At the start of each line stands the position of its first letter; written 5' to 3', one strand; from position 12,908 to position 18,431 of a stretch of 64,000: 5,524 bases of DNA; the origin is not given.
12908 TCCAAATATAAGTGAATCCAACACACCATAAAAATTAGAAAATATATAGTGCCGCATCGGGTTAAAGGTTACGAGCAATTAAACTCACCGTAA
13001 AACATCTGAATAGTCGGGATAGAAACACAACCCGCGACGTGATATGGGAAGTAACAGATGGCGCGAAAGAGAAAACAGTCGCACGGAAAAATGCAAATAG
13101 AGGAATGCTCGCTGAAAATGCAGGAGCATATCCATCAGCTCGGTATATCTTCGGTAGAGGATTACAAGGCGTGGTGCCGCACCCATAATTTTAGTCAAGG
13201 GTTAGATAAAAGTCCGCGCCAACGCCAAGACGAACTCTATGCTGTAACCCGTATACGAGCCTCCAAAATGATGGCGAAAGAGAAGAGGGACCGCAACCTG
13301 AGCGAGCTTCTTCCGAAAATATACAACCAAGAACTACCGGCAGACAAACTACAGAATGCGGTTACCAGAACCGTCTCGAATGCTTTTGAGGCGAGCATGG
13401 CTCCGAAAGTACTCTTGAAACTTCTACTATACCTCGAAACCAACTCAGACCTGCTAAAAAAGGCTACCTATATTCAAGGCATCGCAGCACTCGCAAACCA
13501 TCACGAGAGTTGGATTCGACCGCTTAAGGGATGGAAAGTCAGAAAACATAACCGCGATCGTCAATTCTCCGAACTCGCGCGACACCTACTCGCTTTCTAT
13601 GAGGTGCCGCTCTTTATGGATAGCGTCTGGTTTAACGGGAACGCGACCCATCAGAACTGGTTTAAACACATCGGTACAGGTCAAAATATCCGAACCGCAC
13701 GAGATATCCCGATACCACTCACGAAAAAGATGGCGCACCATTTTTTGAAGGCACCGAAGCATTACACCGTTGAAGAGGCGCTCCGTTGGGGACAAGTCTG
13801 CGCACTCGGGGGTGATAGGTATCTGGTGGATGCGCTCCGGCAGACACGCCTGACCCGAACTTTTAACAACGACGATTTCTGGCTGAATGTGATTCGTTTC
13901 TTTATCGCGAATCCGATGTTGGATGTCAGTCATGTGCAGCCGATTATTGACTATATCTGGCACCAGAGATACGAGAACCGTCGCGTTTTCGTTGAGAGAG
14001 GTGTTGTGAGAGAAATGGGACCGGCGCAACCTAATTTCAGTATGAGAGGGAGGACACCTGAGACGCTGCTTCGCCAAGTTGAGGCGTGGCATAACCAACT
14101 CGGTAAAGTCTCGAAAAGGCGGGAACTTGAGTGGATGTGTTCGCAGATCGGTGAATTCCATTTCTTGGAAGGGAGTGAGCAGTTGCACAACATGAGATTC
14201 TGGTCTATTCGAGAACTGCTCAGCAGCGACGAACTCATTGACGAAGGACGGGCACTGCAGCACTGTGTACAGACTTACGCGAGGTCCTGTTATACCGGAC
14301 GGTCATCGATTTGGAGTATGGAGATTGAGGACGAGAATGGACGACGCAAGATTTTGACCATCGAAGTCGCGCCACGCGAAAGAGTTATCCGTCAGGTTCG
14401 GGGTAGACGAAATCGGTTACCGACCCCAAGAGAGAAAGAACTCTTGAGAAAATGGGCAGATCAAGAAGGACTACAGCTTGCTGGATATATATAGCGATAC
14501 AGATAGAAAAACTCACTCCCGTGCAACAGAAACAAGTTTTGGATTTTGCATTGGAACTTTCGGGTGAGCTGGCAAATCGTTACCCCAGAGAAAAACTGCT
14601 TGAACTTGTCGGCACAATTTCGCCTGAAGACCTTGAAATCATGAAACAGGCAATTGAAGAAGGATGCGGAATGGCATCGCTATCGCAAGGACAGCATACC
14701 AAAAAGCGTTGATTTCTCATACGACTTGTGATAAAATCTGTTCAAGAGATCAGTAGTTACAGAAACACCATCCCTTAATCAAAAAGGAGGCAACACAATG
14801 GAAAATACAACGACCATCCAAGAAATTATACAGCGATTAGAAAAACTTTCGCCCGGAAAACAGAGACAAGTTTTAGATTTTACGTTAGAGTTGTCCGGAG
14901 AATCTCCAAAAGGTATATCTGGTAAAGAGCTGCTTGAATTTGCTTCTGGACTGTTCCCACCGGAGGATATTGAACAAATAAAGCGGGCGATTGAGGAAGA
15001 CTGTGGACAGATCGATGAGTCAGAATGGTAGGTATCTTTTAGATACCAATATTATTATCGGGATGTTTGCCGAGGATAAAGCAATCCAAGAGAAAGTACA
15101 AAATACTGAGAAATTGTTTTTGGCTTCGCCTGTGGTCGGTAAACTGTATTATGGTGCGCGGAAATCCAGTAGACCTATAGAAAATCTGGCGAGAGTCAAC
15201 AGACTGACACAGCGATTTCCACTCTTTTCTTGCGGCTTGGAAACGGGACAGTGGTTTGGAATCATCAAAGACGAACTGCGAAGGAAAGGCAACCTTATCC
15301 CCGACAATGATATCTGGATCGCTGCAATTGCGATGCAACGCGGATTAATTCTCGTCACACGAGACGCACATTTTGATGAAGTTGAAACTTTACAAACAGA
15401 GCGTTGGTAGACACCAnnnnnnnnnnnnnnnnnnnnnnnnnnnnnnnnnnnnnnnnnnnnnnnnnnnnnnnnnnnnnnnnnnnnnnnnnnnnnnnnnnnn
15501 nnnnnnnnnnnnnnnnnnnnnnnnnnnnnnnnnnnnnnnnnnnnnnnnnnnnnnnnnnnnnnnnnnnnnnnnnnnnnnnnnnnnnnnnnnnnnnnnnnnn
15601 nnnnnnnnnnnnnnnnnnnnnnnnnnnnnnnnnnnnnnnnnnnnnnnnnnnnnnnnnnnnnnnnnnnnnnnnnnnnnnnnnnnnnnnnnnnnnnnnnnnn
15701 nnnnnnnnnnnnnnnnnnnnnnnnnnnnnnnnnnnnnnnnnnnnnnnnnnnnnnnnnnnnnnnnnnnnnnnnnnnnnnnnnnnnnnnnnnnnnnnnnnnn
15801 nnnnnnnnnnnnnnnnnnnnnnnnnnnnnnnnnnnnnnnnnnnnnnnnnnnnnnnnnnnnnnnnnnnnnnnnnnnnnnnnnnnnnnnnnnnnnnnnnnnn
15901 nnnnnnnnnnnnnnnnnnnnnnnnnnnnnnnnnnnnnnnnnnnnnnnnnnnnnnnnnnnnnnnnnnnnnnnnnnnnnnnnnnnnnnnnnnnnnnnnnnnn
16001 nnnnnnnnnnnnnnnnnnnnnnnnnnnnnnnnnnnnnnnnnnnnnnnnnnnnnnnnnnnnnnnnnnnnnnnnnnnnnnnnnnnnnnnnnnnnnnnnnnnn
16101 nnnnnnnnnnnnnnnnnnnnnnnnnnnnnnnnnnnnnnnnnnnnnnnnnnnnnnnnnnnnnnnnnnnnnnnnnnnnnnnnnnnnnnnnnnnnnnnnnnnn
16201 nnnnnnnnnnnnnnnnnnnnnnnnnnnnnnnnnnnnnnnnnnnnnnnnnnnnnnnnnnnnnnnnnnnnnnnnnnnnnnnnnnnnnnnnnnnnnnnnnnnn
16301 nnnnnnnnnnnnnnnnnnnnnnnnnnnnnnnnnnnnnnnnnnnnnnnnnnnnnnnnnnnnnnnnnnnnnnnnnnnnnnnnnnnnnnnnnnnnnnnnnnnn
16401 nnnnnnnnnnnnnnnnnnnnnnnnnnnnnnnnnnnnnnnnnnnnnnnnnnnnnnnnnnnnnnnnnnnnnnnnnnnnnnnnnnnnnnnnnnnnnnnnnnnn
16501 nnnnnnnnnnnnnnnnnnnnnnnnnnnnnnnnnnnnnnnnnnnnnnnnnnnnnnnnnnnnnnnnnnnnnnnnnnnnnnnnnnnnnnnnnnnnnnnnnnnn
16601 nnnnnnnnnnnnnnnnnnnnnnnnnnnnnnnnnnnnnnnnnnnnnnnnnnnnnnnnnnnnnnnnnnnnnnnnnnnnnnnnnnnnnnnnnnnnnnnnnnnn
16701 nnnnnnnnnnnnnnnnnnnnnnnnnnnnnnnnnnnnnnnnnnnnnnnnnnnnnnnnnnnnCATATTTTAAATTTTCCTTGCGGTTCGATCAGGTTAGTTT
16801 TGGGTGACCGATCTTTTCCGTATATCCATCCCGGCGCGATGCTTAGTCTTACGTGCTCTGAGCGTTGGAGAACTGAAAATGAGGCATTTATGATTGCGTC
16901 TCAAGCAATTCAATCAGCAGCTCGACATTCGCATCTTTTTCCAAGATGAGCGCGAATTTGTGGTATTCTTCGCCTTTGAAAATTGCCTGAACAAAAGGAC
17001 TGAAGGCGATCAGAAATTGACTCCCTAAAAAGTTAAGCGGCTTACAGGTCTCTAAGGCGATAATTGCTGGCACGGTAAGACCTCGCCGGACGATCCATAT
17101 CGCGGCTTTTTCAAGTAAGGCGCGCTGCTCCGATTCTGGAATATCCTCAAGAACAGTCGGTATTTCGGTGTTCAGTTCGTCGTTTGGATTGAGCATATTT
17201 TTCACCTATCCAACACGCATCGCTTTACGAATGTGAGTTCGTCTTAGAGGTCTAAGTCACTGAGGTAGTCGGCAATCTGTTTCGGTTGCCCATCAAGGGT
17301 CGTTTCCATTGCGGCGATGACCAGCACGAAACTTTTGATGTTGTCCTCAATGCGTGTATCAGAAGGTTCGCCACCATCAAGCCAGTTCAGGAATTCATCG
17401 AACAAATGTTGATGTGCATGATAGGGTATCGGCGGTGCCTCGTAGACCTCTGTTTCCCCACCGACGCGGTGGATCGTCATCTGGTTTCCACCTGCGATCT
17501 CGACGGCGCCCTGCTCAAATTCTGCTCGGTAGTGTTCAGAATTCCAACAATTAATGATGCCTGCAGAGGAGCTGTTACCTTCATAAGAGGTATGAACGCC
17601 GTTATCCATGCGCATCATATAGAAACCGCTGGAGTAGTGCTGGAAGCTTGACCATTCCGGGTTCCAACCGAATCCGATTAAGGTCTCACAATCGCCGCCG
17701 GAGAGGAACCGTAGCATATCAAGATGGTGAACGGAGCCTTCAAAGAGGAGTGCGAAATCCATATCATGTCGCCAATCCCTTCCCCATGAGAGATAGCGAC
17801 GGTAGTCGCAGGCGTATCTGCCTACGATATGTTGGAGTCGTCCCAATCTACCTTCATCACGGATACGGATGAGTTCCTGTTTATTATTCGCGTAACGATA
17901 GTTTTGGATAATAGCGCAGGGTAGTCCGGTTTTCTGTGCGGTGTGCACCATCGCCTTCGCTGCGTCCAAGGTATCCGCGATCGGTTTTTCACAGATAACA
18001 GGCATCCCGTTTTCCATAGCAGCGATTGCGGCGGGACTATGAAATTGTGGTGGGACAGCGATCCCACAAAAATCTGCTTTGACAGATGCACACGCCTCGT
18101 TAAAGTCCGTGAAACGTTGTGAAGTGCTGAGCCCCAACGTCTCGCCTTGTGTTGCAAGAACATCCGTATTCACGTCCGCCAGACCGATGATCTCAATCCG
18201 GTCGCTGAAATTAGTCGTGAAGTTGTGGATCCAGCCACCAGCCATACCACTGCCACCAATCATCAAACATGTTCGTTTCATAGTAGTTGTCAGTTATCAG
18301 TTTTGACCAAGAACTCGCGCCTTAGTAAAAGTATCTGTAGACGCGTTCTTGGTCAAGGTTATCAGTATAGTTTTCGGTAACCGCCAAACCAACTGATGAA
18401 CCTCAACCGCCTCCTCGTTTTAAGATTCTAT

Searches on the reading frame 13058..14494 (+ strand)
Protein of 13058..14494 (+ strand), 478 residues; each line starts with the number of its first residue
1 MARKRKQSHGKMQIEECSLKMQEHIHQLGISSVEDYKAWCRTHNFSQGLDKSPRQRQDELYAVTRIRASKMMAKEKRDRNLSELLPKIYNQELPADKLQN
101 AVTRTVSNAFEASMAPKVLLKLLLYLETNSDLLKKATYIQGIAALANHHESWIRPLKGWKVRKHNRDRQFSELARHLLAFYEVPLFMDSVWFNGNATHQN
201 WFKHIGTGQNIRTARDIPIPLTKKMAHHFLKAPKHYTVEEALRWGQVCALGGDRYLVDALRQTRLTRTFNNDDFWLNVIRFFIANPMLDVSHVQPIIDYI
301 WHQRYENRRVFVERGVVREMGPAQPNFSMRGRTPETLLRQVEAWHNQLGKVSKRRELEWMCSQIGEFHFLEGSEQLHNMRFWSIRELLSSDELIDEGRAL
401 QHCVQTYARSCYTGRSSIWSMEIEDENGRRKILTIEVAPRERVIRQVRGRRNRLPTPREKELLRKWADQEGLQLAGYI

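Call 28: search_protein_families(library=pfam, proteins=[window:13058-14494:+], max_evalue=0.001)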
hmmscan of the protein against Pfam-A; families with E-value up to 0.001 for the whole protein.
window:13058-14494:+ (478 aa): 1 family
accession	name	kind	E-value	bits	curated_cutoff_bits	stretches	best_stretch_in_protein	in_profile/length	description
PF14284.11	PcfJ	-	6e-13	49.3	25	1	383-460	67-144/147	PcfJ-like protein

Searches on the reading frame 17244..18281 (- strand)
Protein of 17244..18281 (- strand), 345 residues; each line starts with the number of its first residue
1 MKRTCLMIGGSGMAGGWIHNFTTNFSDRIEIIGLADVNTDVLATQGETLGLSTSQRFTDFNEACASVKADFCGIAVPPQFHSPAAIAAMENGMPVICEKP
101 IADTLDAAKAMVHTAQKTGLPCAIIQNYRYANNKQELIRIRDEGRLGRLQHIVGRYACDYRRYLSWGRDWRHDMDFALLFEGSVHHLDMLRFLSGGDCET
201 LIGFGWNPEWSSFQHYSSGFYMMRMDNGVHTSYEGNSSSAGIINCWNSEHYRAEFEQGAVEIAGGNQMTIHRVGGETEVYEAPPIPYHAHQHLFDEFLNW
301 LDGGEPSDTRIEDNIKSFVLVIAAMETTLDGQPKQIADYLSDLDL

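Call 28: search_protein_families(library=pfam, proteins=[window:17244-18281:-], max_evalue=0.001)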
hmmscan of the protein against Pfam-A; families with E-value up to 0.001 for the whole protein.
window:17244-18281:- (345 aa): 3 families
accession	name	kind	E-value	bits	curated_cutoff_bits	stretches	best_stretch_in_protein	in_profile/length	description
PF01408.29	GFO_IDH_MocA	-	1.9e-16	61.3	24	1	5-122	3-116/120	Oxidoreductase family, NAD-binding Rossmann fold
PF22725.1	GFO_IDH_MocA_C3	-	9.6e-09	35.7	27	1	137-241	4-108/124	GFO/IDH/MocA C-terminal domain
PF02894.22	GFO_IDH_MocA_C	-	0.00089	19.5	22.9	0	143-280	6-149/218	Oxidoreductase family, C-terminal alpha/beta domain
